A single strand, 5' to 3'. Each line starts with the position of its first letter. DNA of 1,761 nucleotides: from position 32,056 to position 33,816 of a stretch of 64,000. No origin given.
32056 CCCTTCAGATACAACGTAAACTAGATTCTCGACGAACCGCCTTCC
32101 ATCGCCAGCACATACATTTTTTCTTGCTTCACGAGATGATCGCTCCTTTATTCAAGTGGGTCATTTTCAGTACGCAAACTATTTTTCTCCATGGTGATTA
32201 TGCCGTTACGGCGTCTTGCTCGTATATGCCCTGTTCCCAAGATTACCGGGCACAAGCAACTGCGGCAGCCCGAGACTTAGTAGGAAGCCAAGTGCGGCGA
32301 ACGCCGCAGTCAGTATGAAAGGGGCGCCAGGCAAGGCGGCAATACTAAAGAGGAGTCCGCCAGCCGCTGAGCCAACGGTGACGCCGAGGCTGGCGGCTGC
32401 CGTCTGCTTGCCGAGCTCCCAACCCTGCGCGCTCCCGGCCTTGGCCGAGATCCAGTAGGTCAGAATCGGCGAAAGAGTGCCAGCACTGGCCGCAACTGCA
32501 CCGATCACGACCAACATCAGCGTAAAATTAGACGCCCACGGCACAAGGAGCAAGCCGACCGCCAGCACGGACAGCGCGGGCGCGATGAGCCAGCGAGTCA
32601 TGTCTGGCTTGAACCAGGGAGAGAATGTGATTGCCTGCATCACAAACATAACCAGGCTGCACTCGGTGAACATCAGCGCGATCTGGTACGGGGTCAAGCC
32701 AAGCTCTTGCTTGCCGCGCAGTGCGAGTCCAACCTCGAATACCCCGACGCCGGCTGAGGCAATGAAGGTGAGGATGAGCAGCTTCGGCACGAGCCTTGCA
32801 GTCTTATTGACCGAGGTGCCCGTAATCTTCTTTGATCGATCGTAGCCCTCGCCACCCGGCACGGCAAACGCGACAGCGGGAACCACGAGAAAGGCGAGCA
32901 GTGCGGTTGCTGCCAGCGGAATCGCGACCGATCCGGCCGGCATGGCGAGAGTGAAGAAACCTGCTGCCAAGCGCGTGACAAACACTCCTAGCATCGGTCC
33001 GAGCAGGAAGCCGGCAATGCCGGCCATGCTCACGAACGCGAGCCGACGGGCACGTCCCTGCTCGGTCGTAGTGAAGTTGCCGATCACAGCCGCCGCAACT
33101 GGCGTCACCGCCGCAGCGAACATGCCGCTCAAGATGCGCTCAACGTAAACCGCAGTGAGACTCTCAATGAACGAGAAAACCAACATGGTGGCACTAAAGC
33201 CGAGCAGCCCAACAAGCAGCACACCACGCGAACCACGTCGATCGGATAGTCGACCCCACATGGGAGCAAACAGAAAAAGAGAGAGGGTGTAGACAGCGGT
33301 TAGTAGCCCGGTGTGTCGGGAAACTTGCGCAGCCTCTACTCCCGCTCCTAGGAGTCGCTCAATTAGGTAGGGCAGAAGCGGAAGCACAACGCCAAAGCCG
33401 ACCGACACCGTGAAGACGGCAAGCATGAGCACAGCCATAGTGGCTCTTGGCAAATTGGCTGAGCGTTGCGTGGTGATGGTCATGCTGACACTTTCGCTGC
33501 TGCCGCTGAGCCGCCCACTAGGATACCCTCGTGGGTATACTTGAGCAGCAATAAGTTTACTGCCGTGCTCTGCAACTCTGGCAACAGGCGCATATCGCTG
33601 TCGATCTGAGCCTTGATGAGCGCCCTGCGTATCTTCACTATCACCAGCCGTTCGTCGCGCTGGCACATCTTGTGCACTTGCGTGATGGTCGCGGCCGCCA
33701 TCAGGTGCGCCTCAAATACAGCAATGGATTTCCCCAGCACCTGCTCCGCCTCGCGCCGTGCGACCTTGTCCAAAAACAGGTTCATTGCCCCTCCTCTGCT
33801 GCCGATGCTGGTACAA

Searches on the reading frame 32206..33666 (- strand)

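Call 78: search_protein_families(library=pfam, proteins=[window:32206-33666:-], max_evalue=0.00001)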
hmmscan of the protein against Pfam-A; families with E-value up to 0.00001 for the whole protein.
window:32206-33666:- (486 aa): 1 family
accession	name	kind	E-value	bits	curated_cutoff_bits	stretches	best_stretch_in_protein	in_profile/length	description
PF07690.21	MFS_1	-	4.2e-28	98.7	33.4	1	80-412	1-330/347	Major Facilitator Superfamily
